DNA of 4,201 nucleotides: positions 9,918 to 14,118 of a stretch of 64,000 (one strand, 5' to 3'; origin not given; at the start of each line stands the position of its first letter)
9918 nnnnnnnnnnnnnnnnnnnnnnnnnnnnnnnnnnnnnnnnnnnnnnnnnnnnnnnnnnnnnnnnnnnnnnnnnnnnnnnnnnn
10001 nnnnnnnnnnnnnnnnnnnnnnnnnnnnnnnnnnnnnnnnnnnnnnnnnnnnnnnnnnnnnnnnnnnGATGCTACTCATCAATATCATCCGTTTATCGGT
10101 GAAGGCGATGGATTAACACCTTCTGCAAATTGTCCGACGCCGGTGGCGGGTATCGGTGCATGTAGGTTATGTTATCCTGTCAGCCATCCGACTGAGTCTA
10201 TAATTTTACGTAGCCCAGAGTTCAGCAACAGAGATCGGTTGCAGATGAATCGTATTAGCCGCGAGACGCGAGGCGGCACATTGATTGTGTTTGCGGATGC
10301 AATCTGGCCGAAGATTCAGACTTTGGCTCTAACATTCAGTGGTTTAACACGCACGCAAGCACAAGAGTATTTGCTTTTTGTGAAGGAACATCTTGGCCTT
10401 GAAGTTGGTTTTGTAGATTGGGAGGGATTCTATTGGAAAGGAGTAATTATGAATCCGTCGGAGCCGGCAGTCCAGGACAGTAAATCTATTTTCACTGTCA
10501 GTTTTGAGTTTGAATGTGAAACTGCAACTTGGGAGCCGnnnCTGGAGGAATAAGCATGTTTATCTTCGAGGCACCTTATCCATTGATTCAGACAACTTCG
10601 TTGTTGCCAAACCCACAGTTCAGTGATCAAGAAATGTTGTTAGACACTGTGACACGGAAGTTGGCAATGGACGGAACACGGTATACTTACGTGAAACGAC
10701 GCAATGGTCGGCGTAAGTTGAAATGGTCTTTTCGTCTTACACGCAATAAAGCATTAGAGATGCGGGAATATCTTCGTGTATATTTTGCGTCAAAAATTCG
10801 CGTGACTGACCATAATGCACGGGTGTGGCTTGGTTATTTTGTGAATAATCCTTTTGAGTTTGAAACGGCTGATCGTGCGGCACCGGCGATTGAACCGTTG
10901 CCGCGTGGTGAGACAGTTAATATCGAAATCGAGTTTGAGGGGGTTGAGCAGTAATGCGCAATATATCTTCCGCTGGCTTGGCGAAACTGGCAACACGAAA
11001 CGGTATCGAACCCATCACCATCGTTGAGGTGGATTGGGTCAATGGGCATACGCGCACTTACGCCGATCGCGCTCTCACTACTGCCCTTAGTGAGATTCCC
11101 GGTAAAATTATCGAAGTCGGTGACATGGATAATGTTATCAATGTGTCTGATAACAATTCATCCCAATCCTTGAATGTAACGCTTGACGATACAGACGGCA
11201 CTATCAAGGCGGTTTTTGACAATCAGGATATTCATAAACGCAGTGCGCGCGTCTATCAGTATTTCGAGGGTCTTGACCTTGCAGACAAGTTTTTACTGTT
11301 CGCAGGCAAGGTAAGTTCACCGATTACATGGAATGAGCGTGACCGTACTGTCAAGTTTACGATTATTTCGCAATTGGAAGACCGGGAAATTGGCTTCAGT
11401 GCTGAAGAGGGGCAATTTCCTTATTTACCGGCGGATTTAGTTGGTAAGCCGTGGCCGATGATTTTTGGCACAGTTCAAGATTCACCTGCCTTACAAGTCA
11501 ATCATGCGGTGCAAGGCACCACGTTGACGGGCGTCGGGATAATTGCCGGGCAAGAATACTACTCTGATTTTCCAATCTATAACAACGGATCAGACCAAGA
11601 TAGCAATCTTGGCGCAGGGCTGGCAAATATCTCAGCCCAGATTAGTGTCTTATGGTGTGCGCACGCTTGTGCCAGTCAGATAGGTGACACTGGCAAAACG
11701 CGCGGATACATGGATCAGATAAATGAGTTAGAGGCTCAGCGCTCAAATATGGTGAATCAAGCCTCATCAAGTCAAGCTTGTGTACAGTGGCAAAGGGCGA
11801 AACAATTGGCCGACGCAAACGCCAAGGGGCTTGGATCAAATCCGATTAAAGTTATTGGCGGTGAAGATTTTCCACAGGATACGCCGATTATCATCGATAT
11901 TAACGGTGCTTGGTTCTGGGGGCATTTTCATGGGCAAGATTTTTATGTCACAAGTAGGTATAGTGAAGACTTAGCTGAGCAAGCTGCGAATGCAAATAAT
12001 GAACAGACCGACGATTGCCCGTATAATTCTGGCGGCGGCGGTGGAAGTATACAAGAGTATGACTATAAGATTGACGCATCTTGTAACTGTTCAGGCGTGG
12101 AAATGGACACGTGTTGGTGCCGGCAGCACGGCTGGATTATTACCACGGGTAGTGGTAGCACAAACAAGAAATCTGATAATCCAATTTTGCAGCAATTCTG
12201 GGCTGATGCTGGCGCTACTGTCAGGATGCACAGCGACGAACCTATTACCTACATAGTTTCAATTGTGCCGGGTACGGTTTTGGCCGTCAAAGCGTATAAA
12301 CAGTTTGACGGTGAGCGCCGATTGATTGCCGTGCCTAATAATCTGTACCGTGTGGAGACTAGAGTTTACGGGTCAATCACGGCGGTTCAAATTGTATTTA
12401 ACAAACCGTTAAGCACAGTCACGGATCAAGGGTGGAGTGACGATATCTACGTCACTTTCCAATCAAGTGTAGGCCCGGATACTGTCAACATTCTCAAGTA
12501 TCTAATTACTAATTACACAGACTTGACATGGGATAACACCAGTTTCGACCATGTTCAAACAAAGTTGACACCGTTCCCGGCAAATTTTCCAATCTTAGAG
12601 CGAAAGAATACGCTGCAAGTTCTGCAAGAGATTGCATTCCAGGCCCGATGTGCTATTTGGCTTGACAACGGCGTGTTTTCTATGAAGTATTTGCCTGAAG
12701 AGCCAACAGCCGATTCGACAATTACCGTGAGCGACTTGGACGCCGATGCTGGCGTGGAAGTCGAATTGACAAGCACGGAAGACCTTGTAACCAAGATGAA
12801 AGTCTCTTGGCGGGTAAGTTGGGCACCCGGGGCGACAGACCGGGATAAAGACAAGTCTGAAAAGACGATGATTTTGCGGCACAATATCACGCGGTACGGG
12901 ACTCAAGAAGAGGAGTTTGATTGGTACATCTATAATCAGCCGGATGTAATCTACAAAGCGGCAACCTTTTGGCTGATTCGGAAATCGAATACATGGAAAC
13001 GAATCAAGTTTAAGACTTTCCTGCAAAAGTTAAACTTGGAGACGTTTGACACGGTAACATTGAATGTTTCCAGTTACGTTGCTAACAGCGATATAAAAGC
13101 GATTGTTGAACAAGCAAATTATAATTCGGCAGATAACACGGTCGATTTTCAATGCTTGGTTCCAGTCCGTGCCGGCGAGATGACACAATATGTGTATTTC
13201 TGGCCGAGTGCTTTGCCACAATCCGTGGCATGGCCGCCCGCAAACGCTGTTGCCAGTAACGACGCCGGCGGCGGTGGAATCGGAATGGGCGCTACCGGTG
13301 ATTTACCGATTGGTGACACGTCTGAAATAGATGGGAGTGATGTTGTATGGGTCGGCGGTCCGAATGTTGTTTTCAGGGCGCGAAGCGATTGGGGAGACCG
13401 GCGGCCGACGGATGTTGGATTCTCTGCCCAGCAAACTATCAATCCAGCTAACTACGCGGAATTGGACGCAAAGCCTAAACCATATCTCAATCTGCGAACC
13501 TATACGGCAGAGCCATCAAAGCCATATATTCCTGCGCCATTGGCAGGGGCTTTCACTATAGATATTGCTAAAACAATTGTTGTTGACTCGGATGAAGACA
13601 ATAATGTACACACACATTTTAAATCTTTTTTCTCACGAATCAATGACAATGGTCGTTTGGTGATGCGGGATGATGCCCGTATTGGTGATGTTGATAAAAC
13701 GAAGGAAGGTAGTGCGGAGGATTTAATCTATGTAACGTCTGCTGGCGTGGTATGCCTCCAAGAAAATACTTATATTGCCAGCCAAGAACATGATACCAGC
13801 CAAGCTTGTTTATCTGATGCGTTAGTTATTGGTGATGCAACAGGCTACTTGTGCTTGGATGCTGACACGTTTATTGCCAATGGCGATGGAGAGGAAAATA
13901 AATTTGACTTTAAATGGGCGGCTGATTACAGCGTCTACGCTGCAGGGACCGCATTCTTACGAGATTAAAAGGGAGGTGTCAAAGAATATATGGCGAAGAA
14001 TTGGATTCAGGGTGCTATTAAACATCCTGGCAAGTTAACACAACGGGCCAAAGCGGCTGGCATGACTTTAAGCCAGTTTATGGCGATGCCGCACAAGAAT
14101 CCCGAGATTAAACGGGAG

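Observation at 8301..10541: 746-aa tail protein built from ~25 copies of a 20-aa TL(T/S)L-x-H-x-A repeat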

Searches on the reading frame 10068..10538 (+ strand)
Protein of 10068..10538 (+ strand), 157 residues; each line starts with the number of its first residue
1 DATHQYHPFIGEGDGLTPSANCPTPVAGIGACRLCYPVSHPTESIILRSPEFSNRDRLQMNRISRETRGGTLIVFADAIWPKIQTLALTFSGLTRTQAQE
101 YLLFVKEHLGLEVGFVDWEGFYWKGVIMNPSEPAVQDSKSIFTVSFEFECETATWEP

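Call 28: find_homologous_proteins(query=window:10068-10538:+, max_evalue=0.001)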
Query window:10068-10538:+ (157 aa): 32 proteins with E <= 0.001 among 43 candidates.
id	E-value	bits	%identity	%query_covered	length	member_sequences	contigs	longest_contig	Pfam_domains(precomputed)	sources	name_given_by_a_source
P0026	7.1e-62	226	64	94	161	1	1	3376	-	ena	-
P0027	1.0e-53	199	58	97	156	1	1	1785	-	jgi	jgi:hypothetical protein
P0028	2.1e-52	195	56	100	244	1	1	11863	-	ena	-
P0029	2.3e-50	189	80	66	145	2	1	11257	-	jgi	-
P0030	3.1e-50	188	62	83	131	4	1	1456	-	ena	-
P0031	1.3e-48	183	68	76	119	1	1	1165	-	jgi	jgi:hypothetical protein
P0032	1.4e-46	176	57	97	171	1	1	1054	-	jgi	jgi:hypothetical protein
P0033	1.0e-45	173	65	75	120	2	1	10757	-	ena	-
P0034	2.7e-43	166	59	81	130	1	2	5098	-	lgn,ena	-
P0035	5.5e-43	165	53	94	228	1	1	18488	-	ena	-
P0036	5.3e-42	161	53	94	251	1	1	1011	-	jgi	jgi:hypothetical protein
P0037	5.7e-42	161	58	81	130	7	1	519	-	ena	-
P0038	1.7e-41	160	59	75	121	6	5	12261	-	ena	-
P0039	2.0e-41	159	58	81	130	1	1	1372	-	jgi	-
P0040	3.3e-41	159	52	94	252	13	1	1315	-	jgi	jgi:hypothetical protein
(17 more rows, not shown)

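Call 36: search_solved_structures(query=A2, max_evalue=10, show_alignments=2)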
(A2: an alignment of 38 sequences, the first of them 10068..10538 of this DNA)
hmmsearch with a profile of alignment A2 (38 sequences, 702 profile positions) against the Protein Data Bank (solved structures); distinct sequences matched with E-value up to 10: 2.
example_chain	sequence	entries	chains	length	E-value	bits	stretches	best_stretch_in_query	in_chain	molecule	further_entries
1sli_A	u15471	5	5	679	2.1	10.3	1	340-426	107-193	INTRAMOLECULAR TRANS-SIALIDASE | SIALIDASE L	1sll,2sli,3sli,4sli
9o49_I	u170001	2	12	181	2.7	10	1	401-458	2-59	Ribulose bisphosphate carboxylase small subunit 3B, chloroplastic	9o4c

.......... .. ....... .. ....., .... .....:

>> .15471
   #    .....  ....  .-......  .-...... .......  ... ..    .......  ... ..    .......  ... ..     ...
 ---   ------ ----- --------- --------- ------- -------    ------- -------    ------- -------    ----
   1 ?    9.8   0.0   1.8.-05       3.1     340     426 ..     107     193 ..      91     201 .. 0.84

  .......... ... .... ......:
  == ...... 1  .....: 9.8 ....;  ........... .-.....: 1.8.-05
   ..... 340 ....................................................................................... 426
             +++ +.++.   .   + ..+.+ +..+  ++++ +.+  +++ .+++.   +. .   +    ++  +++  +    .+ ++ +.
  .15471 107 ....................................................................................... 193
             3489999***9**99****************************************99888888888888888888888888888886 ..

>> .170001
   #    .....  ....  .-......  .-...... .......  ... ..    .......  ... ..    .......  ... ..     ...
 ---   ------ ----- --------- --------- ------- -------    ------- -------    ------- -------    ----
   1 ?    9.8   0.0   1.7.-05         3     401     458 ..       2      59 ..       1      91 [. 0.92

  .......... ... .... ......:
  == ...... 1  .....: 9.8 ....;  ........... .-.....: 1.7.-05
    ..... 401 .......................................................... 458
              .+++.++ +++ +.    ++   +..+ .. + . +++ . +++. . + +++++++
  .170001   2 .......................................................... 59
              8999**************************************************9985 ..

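Call 43: predict_structure(alignment_id=A2)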
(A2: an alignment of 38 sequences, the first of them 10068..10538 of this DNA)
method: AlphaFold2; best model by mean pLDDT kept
length: 157 residues; sequences in the alignment: 38
mean_pLDDT: 75.3   pTM: 0.66
mean pLDDT of the five models: 75.3, 73.4, 71.2, 69.5, 66.2
residues with pLDDT >= 90: 37; 70-90: 64; 50-70: 41; < 50: 15
segments of 3 or more residues with pLDDT < 50: 1-10, 19-22
pLDDT, mean of each block of 10 residues (from residue 1): 46 51 63 90 83 71 64 57 78 90 91 88 85 79 89 81
secondary structure, 60 per line:
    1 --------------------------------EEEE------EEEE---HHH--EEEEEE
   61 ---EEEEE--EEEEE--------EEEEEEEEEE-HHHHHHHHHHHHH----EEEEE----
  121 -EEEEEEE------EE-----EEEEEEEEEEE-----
elements in order: E33-36 E43-46 E55-60 E64-68 E71-75 E84-93 H95-107 E112-116 E122-128 E142-152

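Call 50: search_protein_representatives(alignment_id=A2)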
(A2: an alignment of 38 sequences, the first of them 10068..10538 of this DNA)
Query: 38 sequences, 702 profile positions. Proteins with E-value up to 0.001 (for the whole library): 4027; up to 1e-10: 1928; up to 1e-30: 728. The best 150 are listed.
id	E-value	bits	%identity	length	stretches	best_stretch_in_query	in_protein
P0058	4.7e-262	888.4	-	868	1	1-702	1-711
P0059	7.0e-259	878.0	-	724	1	3-702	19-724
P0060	7.8e-252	854.7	-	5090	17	3-700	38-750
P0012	4.0e-245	832.5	-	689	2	72-702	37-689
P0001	1.3e-244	830.8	-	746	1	4-702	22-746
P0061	2.7e-230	783.5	-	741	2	4-702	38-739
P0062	5.5e-212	723.0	-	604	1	133-702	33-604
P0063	8.9e-211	719.0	-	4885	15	3-700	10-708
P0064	3.0e-210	717.2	-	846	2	4-702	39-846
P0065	1.5e-201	688.4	-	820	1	1-702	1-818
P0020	4.8e-194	663.7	-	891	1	16-698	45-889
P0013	8.8e-184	629.7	-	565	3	342-702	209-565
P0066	5.8e-182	623.7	-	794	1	1-700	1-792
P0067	2.5e-179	615.0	-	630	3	254-702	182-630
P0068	1.9e-176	605.5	-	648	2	275-702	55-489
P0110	4.0e-124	432.6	-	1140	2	439-698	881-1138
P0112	7.8e-124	431.6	-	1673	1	206-696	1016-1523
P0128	3.2e-116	406.4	-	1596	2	3-698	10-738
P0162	2.1e-103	364.0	-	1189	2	287-695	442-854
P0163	2.4e-103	363.8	-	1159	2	1-696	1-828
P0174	5.6e-101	356.1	-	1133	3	300-698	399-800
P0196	2.0e-93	331.1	-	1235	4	373-696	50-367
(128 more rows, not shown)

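Call 51: search_protein_families(library=pfam, proteins=[P0112, P0128, P0110, P0163, P0162, P0196, P0174], max_evalue=0.001)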
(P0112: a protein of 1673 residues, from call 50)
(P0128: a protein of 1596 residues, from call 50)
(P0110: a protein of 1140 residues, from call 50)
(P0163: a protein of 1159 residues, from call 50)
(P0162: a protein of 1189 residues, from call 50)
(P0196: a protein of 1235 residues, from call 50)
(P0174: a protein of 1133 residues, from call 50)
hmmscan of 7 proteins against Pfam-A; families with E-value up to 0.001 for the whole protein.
P0112 (1673 aa): 4 families
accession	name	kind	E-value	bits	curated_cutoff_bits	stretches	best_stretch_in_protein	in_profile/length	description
PF13385.13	Laminin_G_3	-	1.3e-14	55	27.6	1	177-314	14-147/151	Concanavalin A-like lectin/glucanases superfamily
PF22633.2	F5_F8_type_C_2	-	1.3e-12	48.6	27.8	2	911-991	16-90/91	NedA-like, galactose-binding domain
PF00754.31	F5_F8_type_C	-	3.3e-11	43.9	28.2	2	881-1002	3-121/127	F5/8 type C domain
PF10102.14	DUF2341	-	3.1e-09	37.6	23.4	1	42-98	1-56/84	Domain of unknown function (DUF2341)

P0128 (1596 aa): 0 families

P0110 (1140 aa): 1 family
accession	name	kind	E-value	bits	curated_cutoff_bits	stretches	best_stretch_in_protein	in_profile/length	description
PF10102.14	DUF2341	-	1.4e-10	41.9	23.4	1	404-459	1-55/84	Domain of unknown function (DUF2341)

P0163 (1159 aa): 0 families

P0162 (1189 aa): 0 families

P0196 (1235 aa): 0 families

P0174 (1133 aa): 0 families

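Call 80: fold_search(model_id=the predicted structure, library=viral)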
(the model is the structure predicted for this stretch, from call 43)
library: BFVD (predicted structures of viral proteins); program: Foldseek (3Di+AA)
matches with E <= 10: 1117; with E <= 0.001: 10
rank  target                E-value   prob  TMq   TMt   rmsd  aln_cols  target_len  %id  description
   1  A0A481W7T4            7.0e-05  1.00  0.47  0.65   5.0       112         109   17  Phage tail protein [Pseudomonas phage Lana]
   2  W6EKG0                2.3e-04  1.00  0.41  0.51   6.2       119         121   19  Minor tail protein [Rhizobium phage vB_RglS_P106B]
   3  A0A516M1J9            2.6e-04  1.00  0.49  0.56   4.5       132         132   12  (no name in the UniProt tables at hand)
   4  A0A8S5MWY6            6.2e-04  1.00  0.45  0.08   5.6       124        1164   19  Uncharacterized protein [Siphoviridae sp. cth2082]
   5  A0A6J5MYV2            6.2e-04  1.00  0.43  0.45   6.6       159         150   11  Uncharacterized protein [uncultured Caudovirales phage]
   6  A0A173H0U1            7.0e-04  1.00  0.41  0.43   8.5       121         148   14  (no name in the UniProt tables at hand)
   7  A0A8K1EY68            7.3e-04  1.00  0.44  0.57   4.9       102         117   18  (no name in the UniProt tables at hand)
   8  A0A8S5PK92            7.3e-04  1.00  0.39  0.40   7.5       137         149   12  Uncharacterized protein [Myoviridae sp. ctsK93]
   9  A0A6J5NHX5            9.1e-04  1.00  0.44  0.19  11.3       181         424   13  LysM domain [uncultured Caudovirales phage]
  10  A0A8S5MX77            9.7e-04  1.00  0.45  0.14   6.1       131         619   14  Interleukin-6 receptor subunit beta Receptor, Fibronectin Type III [Siphoviridae sp. ct91l7]
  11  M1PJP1                1.0e-03  1.00  0.51  0.31   5.9       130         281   12  (no name in the UniProt tables at hand)
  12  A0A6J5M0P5            1.1e-03  1.00  0.42  0.45   5.8       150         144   13  Uncharacterized protein [uncultured Caudovirales phage]
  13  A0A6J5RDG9            1.1e-03  1.00  0.40  0.46   8.8       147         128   17  Tail tube protein [uncultured Caudovirales phage]
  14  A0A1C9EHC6            1.1e-03  1.00  0.45  0.33   8.6       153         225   15  Minor tail protein [Mycobacterium phage Tonenili]
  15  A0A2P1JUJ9            1.3e-03  1.00  0.51  0.11   5.3       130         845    8  Fibronectin type-III domain-containing protein [Bacillus phage Anath]
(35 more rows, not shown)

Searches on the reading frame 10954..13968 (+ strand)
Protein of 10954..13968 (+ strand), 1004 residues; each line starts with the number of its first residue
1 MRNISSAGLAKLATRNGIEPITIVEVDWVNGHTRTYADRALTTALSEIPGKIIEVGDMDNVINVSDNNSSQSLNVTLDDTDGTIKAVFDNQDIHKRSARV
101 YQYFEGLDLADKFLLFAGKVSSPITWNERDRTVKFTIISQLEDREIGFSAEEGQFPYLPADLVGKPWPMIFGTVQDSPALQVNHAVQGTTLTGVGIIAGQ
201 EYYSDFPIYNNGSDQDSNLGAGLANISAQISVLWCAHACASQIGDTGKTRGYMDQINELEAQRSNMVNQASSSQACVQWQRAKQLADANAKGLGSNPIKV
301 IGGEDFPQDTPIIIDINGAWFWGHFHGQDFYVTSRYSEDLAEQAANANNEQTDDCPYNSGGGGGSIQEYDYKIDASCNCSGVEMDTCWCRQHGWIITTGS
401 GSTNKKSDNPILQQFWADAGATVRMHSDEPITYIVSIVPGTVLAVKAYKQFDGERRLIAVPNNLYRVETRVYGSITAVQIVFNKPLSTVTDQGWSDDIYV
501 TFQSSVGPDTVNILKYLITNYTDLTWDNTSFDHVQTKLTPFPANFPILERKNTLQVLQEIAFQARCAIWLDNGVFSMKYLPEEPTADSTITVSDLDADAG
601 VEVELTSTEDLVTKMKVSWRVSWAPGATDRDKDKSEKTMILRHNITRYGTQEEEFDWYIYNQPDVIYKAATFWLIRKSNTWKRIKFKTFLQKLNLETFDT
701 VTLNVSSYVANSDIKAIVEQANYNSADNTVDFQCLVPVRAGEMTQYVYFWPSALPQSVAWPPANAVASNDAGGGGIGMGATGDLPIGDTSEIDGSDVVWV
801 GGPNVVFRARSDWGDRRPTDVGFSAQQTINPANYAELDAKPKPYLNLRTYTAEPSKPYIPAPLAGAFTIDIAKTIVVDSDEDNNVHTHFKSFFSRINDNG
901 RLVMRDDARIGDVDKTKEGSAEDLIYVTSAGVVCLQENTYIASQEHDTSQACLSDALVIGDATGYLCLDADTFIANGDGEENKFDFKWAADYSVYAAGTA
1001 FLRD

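Call 4: search_protein_families(library=pfam, proteins=[window:10954-13968:+], max_evalue=1)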
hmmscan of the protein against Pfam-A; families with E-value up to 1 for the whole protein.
window:10954-13968:+ (1004 aa): 2 families
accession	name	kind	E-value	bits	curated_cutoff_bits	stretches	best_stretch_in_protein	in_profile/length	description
PF08090.16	Enterotoxin_HS1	-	0.1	13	25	1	229-248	12-31/36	Heat stable E.coli enterotoxin 1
PF01336.31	tRNA_anti-codon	-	0.12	12.8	27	1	64-122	10-59/75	OB-fold nucleic acid binding domain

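Call 5: search_protein_families(library=phrogs, proteins=[window:10954-13968:+], max_evalue=0.1)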
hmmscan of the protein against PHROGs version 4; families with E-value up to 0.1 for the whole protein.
window:10954-13968:+ (1004 aa): 2 families
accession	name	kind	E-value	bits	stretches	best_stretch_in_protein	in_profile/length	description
phrog_2048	-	tail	0.0026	17.8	1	50-148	226-326/390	tail protein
phrog_11307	-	unknown function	0.086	13.7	0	24-67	48-91/186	-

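Call 26: search_dna_similar(query=window:10954-13968:+, collection=phages, mode=protein, max_rows=15, max_evalue=0.001)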
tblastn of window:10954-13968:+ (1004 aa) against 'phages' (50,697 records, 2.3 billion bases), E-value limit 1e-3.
No match.

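Call 37: search_solved_structures(query=window:10954-13965:+, max_evalue=1)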
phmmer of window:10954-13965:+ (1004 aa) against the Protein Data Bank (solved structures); distinct sequences matched with E-value up to 1: 4.
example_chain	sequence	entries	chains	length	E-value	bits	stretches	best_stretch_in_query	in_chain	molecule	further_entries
4nfd_A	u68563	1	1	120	0.28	12.3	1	305-334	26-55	Paired immunoglobulin-like type 2 receptor beta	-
4nfc_A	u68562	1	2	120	0.3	12.3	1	305-334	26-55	Paired immunoglobulin-like type 2 receptor beta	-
3wuz_A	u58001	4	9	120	0.69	11.1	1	306-334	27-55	Paired immunoglobulin-like type 2 receptor alpha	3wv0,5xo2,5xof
2ocl_A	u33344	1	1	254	0.93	10.6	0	504-578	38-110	Valacyclovir hydrolase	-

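Call 86: search_protein_families(library=ncbifam, proteins=[window:10954-13968:+], max_evalue=0.01)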
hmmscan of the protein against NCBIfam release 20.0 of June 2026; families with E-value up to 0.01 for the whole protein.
window:10954-13968:+ (1004 aa): 0 families
